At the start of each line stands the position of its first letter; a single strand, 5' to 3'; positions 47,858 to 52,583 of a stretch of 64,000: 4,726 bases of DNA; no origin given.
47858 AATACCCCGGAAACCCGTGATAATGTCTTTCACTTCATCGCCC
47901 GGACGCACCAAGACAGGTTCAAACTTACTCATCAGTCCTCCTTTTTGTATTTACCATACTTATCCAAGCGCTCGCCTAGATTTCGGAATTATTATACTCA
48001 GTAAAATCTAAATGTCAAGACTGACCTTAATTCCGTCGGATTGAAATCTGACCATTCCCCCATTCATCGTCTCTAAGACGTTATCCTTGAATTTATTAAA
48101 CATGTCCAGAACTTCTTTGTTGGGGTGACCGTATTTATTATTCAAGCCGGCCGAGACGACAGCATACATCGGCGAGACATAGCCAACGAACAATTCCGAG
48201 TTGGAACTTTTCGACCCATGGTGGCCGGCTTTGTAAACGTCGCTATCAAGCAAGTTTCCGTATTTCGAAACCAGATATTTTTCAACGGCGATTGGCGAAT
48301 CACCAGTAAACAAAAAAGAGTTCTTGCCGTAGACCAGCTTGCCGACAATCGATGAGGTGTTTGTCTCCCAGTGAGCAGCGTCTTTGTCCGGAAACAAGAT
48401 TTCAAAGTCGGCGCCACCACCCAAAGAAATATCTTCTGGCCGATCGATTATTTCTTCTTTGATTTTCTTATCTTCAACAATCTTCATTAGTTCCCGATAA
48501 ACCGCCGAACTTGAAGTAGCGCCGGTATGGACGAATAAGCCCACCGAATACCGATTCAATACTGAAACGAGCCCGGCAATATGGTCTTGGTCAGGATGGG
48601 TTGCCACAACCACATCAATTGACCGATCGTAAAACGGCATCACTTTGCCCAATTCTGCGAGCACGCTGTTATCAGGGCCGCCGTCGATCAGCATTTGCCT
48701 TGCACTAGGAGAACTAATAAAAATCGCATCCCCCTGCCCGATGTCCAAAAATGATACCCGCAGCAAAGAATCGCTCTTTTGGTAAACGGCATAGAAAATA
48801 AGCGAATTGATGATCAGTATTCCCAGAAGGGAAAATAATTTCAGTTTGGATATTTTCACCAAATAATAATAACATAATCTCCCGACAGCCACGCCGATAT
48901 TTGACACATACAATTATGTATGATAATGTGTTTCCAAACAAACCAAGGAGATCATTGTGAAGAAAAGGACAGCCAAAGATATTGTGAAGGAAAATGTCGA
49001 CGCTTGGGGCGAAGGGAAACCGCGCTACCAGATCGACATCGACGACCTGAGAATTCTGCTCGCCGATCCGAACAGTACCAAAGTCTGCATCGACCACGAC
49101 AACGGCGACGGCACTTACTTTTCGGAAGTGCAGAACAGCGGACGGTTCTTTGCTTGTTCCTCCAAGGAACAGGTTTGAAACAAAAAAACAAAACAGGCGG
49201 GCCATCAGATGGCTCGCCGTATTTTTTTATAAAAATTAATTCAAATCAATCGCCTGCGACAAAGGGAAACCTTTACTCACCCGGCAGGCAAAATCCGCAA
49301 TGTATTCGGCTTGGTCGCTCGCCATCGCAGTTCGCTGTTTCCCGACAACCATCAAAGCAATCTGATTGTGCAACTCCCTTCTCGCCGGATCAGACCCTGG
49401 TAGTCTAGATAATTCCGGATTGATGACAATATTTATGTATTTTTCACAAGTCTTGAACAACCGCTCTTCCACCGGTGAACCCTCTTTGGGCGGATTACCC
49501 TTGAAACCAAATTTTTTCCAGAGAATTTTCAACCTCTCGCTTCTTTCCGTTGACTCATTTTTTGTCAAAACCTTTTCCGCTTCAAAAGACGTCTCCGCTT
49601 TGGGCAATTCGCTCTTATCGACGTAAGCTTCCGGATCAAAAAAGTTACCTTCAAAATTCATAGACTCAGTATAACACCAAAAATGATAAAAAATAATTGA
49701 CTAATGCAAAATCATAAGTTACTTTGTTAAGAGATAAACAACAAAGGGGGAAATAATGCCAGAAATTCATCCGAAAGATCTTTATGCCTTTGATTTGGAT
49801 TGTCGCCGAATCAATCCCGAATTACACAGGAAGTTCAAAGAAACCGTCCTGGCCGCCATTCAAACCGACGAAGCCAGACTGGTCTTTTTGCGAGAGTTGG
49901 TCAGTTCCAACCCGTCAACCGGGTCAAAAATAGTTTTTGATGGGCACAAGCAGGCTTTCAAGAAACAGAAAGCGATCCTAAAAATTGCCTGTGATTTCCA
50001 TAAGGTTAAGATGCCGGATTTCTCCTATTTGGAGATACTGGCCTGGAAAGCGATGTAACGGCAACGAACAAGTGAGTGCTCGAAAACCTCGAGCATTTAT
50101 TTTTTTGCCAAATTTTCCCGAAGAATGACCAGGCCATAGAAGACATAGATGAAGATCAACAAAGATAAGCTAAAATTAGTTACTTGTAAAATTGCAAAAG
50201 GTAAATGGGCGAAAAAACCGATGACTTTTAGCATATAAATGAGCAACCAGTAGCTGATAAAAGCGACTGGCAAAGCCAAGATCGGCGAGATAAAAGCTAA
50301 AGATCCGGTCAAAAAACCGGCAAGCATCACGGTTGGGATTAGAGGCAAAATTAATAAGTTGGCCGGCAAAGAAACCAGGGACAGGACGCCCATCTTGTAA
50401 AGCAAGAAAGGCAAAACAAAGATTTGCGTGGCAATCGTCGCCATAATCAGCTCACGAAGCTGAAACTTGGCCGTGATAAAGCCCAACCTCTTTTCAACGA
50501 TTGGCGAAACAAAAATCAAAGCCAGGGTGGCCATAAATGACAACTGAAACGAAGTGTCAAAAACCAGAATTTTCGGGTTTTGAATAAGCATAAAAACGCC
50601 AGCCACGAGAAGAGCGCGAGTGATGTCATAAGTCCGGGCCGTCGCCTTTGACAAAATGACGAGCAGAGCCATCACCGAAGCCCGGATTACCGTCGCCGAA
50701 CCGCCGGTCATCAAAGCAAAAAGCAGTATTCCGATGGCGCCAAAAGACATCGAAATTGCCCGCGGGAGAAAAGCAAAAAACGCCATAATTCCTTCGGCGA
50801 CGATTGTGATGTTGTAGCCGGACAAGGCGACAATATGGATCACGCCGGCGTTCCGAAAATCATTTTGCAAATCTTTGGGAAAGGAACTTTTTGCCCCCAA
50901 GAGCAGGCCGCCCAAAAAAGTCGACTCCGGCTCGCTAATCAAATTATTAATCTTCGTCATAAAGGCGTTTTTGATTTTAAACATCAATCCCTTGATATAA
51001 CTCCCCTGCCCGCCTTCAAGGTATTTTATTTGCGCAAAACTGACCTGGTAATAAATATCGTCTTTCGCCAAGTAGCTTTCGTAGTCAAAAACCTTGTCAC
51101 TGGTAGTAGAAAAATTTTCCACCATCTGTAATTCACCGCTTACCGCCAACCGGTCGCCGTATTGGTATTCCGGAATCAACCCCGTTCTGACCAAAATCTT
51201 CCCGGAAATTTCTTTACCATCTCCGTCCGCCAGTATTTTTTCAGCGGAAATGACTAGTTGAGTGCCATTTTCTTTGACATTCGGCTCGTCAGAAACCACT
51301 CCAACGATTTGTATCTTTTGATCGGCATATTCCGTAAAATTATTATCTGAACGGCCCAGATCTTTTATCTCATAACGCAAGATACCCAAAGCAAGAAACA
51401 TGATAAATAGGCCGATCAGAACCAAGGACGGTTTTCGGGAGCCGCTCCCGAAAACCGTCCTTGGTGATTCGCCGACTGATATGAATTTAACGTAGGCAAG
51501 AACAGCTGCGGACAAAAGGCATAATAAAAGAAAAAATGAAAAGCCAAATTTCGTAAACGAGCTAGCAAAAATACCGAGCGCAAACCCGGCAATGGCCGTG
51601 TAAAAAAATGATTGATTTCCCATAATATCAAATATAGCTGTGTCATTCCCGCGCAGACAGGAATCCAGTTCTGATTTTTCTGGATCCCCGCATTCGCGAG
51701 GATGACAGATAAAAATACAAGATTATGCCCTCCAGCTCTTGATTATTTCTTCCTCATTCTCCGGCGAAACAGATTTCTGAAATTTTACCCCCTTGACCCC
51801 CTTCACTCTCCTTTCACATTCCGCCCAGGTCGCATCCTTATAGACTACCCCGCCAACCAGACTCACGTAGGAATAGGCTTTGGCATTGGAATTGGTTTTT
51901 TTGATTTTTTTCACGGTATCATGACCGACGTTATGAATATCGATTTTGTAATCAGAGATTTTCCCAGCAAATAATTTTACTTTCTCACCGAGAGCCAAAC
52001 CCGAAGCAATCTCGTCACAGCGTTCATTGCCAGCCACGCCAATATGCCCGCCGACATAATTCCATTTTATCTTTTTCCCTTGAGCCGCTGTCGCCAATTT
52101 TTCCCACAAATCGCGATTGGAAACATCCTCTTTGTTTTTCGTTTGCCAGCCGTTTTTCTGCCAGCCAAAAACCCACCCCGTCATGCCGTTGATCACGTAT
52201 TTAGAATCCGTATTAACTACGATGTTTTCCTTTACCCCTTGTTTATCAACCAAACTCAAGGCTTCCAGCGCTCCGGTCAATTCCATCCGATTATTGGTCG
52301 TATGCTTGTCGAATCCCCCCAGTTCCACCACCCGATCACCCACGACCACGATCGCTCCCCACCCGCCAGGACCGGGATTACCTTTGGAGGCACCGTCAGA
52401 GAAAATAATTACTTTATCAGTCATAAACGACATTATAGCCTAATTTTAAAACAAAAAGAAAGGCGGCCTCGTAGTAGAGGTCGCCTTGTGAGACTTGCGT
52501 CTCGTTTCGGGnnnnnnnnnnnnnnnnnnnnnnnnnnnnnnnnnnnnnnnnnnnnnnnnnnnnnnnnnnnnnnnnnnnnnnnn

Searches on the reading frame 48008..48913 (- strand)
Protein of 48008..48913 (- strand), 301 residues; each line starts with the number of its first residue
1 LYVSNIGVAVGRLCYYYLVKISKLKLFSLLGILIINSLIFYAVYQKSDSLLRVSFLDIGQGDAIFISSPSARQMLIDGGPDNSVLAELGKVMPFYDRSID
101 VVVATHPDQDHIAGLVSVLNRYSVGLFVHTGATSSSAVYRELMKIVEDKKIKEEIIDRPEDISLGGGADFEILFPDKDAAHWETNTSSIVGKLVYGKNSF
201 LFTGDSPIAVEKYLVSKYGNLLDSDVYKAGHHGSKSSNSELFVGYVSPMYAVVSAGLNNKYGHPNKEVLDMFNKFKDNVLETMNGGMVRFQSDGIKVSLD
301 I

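Call 112: search_protein_families(library=pfam, proteins=[window:48008-48913:-], max_evalue=0.001)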
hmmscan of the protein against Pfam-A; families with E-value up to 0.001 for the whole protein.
window:48008-48913:- (301 aa): 3 families
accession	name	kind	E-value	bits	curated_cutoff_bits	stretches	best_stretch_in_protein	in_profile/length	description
PF00753.33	Lactamase_B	-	1e-12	48.8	22.7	1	59-248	4-187/196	Metallo-beta-lactamase superfamily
PF12706.13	Lactamase_B_2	-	1.1e-06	28.8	27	1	72-207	1-144/200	Beta-lactamase superfamily domain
PF25281.1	MBL_MAP1B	-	0.00054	19.5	37.6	1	59-138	29-105/279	MAP1B MBL-like domain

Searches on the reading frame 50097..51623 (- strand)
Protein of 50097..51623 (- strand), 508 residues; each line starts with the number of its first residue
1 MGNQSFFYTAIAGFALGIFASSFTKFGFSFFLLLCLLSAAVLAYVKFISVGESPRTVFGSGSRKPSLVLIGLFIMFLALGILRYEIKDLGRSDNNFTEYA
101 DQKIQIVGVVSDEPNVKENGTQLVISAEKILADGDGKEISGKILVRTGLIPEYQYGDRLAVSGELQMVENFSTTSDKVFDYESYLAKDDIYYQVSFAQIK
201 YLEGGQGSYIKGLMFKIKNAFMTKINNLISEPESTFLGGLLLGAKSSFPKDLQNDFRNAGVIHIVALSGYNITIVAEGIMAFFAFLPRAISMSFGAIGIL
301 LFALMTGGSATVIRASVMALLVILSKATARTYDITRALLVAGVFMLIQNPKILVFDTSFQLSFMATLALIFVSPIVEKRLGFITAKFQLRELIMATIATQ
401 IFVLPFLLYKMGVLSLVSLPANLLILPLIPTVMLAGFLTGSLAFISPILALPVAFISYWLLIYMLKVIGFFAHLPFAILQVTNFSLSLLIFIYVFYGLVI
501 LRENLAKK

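Call 112: search_protein_families(library=pfam, proteins=[window:50097-51623:-], max_evalue=0.001)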
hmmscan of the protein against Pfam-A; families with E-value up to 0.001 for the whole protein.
window:50097-51623:- (508 aa): 2 families
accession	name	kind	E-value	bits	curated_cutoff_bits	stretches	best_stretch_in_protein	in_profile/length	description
PF03772.21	Competence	-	2.5e-47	162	23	1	240-502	1-266/270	Competence protein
PF13567.11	DUF4131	-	1.9e-23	83.4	31.6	1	27-199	4-162/165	Domain of unknown function (DUF4131)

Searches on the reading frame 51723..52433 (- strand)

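Call 112: search_protein_families(library=pfam, proteins=[window:51723-52433:-], max_evalue=0.001)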
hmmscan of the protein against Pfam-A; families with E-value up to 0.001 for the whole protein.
window:51723-52433:- (236 aa): 2 families
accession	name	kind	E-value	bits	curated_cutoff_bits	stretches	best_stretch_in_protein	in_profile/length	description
PF00075.30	RNase_H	-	7.7e-40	136.8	25.8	1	7-144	3-137/141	RNase H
PF13456.12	RVT_3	-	0.00033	21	21.6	1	12-86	2-78/123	Reverse transcriptase-like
